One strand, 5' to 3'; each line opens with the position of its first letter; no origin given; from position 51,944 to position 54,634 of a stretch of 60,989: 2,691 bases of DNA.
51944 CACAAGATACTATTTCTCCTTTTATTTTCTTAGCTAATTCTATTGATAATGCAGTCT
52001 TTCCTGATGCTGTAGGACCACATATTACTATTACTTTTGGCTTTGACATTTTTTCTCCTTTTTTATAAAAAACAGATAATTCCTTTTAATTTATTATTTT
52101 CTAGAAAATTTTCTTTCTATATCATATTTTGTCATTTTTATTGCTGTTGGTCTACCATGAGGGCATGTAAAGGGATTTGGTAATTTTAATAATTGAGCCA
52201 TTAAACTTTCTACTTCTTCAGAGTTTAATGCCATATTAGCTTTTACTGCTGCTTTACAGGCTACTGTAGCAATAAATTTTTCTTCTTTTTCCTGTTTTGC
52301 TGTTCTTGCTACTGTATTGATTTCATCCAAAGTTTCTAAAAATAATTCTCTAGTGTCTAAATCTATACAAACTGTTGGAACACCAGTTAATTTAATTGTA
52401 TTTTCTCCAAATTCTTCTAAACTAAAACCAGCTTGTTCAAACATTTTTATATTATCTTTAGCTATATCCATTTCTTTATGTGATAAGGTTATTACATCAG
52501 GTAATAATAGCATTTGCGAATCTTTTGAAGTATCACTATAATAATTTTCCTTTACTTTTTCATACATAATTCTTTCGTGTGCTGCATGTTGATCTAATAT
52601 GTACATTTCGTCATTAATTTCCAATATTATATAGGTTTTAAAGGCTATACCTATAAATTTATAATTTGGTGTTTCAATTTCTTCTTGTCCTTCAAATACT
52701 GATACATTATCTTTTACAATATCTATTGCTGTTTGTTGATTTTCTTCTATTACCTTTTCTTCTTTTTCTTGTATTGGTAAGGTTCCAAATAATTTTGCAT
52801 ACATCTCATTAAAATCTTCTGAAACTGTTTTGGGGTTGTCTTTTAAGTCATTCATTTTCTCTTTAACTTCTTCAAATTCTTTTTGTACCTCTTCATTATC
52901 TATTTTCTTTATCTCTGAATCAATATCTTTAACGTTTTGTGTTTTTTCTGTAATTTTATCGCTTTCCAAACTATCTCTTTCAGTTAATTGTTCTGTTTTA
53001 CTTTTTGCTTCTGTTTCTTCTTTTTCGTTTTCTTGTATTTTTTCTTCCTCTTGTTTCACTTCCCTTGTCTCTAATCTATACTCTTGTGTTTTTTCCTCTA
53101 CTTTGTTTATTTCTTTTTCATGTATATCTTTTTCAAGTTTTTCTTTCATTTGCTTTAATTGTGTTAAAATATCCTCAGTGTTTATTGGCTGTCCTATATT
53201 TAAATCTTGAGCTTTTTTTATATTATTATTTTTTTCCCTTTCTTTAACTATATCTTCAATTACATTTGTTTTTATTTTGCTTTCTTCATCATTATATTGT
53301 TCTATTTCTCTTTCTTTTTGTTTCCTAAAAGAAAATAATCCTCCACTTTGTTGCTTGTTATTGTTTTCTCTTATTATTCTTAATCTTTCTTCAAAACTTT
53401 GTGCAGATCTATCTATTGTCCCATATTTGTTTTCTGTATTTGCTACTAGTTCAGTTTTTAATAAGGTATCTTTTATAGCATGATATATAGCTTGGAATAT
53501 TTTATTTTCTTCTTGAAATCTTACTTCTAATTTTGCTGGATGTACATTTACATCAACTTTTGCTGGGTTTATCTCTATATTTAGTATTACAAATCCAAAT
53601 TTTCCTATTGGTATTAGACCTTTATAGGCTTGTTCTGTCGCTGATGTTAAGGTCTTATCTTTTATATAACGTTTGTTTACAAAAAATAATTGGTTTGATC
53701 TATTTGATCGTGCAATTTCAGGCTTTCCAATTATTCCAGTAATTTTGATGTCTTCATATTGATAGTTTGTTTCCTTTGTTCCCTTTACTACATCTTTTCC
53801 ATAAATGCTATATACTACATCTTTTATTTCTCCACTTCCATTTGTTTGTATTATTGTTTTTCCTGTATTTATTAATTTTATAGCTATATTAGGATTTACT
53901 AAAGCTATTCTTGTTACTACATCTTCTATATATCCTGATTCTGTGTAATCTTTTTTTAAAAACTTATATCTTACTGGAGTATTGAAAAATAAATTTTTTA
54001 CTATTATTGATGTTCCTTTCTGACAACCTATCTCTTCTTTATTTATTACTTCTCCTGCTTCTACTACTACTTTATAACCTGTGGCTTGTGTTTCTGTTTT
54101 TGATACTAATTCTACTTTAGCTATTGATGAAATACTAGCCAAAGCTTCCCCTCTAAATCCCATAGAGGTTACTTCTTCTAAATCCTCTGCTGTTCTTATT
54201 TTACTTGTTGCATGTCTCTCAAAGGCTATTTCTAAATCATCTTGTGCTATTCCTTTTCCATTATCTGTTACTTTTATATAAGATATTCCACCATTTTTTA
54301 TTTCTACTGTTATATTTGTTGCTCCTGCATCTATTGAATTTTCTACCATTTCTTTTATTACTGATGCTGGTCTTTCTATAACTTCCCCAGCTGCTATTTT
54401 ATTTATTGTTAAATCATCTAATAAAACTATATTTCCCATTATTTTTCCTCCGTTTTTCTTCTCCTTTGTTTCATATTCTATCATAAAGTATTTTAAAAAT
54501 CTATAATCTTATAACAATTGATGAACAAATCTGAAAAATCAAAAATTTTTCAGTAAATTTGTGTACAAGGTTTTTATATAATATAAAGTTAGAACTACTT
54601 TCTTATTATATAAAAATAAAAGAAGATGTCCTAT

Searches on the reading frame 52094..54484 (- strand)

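Call 65: search_protein_families(library=pfam, proteins=[window:52094-54484:-], max_evalue=0.001)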
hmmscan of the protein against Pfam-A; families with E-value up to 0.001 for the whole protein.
window:52094-54484:- (796 aa): 4 families
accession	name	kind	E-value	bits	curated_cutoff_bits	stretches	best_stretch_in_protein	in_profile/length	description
PF01119.25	DNA_mis_repair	-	2.2e-38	131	26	1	225-341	2-118/119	DNA mismatch repair protein, C-terminal domain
PF08676.16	MutL_C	-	2.2e-36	125.1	25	1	611-752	1-141/142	MutL C terminal dimerisation domain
PF13589.12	HATPase_c_3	-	1.1e-14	55.1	25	1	40-143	4-107/137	Histidine kinase-, DNA gyrase B-, and HSP90-like ATPase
PF02518.31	HATPase_c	-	6.6e-09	36.6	26.4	1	37-99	4-64/111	Histidine kinase-, DNA gyrase B-, and HSP90-like ATPase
